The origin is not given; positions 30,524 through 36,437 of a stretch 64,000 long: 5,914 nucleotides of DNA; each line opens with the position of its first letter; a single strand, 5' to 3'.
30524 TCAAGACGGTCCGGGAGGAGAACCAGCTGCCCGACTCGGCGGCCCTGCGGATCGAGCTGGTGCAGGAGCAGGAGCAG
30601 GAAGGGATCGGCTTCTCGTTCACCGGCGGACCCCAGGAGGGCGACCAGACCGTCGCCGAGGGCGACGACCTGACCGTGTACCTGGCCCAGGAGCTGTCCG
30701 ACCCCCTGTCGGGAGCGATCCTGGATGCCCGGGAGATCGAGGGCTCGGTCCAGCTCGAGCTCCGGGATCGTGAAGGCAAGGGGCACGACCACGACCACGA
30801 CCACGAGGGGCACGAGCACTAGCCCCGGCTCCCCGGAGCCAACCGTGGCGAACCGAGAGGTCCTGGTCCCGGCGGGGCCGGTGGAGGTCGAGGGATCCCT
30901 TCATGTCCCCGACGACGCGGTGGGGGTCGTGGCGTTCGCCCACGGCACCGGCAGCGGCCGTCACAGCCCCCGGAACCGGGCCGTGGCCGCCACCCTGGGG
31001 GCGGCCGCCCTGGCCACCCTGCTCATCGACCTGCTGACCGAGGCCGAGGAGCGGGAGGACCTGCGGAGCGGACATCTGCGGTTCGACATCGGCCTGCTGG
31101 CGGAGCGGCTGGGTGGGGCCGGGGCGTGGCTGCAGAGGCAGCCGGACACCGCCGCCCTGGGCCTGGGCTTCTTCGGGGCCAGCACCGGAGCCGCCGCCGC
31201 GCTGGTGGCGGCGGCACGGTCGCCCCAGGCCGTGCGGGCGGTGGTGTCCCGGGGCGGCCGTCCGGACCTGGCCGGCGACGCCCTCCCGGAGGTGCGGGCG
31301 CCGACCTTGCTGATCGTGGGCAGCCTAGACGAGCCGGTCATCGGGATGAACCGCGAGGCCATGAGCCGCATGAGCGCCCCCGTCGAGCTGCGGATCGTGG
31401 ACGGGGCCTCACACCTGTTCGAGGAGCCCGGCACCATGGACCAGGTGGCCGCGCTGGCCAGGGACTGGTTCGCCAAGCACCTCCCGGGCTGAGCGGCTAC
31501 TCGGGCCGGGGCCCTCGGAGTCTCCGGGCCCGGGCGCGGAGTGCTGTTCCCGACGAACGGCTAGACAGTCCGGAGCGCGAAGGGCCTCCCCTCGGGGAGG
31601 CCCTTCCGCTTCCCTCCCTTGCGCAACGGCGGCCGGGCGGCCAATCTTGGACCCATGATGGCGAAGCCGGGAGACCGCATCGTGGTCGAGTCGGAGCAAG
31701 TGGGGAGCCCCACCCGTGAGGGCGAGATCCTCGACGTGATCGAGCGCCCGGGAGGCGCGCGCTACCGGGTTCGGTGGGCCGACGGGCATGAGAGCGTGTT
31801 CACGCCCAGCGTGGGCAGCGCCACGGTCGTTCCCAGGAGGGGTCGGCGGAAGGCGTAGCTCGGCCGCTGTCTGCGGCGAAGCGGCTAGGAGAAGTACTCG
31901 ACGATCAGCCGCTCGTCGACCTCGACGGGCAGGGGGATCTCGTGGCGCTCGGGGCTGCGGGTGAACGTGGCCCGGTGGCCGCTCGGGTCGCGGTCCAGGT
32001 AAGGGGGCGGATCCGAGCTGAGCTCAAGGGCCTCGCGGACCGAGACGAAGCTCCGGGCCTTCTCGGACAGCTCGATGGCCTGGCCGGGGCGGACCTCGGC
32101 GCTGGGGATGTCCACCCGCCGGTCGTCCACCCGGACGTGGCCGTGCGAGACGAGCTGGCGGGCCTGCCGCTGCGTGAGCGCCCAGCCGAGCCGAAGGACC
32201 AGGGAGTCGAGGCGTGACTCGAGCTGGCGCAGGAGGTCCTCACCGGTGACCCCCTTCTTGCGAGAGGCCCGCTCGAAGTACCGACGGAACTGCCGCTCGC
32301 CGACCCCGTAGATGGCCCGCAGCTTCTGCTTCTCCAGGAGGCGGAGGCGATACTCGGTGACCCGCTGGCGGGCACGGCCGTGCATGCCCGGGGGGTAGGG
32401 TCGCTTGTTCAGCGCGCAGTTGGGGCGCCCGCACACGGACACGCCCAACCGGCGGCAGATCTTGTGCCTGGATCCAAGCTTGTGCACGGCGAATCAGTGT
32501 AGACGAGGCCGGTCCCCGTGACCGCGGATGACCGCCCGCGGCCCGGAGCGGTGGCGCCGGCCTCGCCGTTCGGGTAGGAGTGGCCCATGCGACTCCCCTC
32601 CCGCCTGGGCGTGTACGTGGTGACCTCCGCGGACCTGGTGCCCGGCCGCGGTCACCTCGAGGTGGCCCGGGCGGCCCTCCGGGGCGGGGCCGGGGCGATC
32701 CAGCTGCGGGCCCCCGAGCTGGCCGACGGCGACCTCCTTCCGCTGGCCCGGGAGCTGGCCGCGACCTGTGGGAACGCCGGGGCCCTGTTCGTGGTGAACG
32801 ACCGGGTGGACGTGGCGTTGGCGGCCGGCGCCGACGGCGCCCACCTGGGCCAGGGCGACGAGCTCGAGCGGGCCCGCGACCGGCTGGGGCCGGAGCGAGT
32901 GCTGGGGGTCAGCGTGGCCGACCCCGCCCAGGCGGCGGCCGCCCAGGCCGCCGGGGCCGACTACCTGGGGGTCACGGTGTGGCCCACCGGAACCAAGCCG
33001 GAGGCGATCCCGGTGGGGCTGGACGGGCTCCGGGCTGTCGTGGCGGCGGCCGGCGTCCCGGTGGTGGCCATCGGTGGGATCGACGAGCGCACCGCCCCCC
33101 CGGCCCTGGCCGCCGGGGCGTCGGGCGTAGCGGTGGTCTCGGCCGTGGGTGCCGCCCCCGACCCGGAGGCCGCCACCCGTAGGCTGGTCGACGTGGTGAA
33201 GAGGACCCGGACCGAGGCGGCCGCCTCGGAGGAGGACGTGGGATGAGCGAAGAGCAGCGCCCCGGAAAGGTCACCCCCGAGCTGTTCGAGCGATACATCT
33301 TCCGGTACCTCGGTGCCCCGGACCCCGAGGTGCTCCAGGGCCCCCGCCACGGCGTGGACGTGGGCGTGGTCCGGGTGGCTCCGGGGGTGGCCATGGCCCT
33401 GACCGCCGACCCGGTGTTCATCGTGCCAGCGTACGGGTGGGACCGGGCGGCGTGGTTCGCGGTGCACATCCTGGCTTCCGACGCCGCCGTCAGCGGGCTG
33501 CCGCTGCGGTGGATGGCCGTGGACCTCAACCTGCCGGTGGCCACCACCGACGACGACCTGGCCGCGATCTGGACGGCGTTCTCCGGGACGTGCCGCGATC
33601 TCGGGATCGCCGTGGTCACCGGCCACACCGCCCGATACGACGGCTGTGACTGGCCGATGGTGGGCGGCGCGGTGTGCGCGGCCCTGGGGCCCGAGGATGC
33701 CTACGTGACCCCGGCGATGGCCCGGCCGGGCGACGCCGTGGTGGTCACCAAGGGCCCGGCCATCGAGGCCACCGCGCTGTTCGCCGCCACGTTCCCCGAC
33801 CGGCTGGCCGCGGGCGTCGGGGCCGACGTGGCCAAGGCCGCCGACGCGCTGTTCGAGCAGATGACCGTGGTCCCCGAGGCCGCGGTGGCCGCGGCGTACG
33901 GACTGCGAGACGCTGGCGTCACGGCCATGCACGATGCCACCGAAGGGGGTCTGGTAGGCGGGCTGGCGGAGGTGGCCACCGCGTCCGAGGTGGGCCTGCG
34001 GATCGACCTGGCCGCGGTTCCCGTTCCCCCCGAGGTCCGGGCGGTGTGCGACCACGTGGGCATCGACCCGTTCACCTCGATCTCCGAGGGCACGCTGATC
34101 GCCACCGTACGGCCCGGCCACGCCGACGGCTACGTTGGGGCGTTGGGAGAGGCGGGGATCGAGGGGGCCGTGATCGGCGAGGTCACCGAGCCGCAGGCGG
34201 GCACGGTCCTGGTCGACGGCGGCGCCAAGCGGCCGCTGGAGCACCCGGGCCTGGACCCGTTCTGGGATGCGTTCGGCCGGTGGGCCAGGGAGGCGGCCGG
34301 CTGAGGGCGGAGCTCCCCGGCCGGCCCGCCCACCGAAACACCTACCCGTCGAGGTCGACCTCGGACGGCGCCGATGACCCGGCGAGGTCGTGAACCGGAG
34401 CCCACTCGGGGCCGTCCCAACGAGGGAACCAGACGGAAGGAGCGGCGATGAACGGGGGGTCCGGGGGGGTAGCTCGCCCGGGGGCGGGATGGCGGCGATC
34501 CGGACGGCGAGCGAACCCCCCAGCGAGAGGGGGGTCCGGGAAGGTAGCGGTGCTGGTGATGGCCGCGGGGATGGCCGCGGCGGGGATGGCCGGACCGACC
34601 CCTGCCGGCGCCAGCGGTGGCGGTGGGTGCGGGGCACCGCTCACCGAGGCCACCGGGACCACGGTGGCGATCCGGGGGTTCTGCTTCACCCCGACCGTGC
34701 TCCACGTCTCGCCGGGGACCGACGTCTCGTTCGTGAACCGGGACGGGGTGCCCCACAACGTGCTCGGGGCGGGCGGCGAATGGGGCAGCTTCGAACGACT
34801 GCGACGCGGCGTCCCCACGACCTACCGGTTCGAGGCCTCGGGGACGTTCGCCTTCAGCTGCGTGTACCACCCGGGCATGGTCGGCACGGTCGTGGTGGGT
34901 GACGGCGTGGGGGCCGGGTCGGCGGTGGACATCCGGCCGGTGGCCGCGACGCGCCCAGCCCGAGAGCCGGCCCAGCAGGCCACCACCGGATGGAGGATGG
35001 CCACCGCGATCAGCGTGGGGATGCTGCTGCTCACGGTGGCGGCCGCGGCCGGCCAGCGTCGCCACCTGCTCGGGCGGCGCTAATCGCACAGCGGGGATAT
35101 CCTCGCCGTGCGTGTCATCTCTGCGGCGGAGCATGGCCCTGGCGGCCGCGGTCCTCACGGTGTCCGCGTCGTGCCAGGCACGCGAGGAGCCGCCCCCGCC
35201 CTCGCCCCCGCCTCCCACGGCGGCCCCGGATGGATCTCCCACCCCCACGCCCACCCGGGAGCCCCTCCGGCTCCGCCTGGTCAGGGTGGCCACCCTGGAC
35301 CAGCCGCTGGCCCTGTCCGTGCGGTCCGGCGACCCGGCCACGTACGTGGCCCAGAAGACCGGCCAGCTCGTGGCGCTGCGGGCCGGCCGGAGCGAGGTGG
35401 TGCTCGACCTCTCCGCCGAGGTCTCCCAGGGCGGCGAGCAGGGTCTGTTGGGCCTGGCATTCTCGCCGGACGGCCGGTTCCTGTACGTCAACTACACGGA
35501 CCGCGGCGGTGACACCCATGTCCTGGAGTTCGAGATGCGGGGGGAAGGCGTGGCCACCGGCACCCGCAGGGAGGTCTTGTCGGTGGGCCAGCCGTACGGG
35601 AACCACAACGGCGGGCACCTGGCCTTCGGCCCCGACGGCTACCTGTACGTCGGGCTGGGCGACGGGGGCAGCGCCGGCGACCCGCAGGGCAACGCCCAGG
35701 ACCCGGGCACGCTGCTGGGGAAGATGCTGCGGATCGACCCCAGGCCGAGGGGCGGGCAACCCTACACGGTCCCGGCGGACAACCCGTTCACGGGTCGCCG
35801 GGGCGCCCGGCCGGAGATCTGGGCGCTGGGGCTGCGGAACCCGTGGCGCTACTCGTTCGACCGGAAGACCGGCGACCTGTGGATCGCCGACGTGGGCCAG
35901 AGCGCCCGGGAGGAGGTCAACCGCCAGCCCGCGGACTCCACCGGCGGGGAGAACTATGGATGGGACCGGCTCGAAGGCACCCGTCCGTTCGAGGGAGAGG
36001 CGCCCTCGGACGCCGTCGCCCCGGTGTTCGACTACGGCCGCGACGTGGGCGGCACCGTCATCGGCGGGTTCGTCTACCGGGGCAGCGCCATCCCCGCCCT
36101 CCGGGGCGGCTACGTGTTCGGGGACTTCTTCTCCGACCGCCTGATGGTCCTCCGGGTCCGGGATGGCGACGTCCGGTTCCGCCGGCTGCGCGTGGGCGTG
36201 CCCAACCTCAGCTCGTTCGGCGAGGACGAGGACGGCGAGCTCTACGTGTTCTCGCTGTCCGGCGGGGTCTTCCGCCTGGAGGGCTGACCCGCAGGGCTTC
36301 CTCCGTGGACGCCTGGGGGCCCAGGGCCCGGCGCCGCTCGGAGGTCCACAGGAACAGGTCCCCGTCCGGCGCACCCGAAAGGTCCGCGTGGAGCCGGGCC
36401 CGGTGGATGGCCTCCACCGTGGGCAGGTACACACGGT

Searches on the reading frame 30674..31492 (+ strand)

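Call 41: search_protein_families(library=pfam, proteins=[window:30674-31492:+], max_evalue=0.00001)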
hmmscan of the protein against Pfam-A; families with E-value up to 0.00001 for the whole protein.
window:30674-31492:+ (272 aa): 1 family
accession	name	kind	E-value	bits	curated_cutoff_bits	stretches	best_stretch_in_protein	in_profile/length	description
PF01738.24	DLH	-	3.8e-06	27.1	21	1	150-262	85-202/217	Dienelactone hydrolase family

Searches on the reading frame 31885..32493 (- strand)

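Call 41: search_protein_families(library=pfam, proteins=[window:31885-32493:-], max_evalue=0.00001)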
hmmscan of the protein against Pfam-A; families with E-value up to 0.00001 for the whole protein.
window:31885-32493:- (202 aa): 2 families
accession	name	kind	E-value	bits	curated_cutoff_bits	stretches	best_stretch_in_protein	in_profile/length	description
PF00163.24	Ribosomal_S4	-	1.3e-27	96.7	23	1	7-92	4-95/95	Ribosomal protein S4/S9 N-terminal domain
PF01479.30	S4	-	7e-15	54.9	22.8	1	94-139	2-47/48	S4 domain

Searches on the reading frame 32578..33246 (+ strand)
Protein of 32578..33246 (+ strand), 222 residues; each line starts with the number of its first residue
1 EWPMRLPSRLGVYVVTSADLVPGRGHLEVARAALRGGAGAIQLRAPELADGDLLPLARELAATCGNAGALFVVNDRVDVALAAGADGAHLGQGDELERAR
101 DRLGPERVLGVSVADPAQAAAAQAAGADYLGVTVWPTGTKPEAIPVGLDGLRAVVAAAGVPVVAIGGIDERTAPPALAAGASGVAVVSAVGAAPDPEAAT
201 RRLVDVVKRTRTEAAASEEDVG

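Call 41: search_protein_families(library=pfam, proteins=[window:32578-33246:+], max_evalue=0.00001)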
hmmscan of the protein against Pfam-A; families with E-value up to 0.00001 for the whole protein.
window:32578-33246:+ (222 aa): 1 family
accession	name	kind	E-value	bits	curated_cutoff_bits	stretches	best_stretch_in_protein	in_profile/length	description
PF02581.23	TMP-TENI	-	2e-52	177.6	27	1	12-190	1-180/180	Thiamine monophosphate synthase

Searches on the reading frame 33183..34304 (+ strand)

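Call 41: search_protein_families(library=pfam, proteins=[window:33183-34304:+], max_evalue=0.00001)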
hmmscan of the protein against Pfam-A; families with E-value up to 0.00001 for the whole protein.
window:33183-34304:+ (373 aa): 2 families
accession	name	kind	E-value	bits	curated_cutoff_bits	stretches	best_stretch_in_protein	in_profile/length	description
PF02769.27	AIRS_C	-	1.4e-23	84.2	23.1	1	181-344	1-155/156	AIR synthase related protein, C-terminal domain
PF00586.29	AIRS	-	7.4e-10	39.7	24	1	59-164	3-108/112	AIR synthase related protein, N-terminal domain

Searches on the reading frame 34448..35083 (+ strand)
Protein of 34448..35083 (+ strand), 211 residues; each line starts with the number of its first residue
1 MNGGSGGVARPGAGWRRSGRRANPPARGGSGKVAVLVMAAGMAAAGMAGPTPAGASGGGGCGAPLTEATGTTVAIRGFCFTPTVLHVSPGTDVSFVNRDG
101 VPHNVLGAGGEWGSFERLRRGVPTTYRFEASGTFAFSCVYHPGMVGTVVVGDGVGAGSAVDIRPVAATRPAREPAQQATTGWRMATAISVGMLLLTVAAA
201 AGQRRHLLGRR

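Call 46: search_protein_families(library=pfam, proteins=[window:34448-35083:+], max_evalue=0.00001)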
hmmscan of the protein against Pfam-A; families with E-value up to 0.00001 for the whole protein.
window:34448-35083:+ (211 aa): 1 family
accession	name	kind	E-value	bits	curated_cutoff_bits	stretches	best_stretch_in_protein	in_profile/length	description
PF00127.26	Copper-bind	-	1.1e-07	32.7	21.2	1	72-150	6-98/99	Copper binding proteins, plastocyanin/azurin family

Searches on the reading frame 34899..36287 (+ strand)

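Call 46: search_protein_families(library=pfam, proteins=[window:34899-36287:+], max_evalue=0.00001)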
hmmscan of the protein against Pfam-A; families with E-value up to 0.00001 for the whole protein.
window:34899-36287:+ (462 aa): 1 family
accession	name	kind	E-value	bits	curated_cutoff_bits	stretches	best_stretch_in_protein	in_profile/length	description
PF07995.17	GSDH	-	4.6e-42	144.9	25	1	134-451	2-322/332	Glucose / Sorbosone dehydrogenase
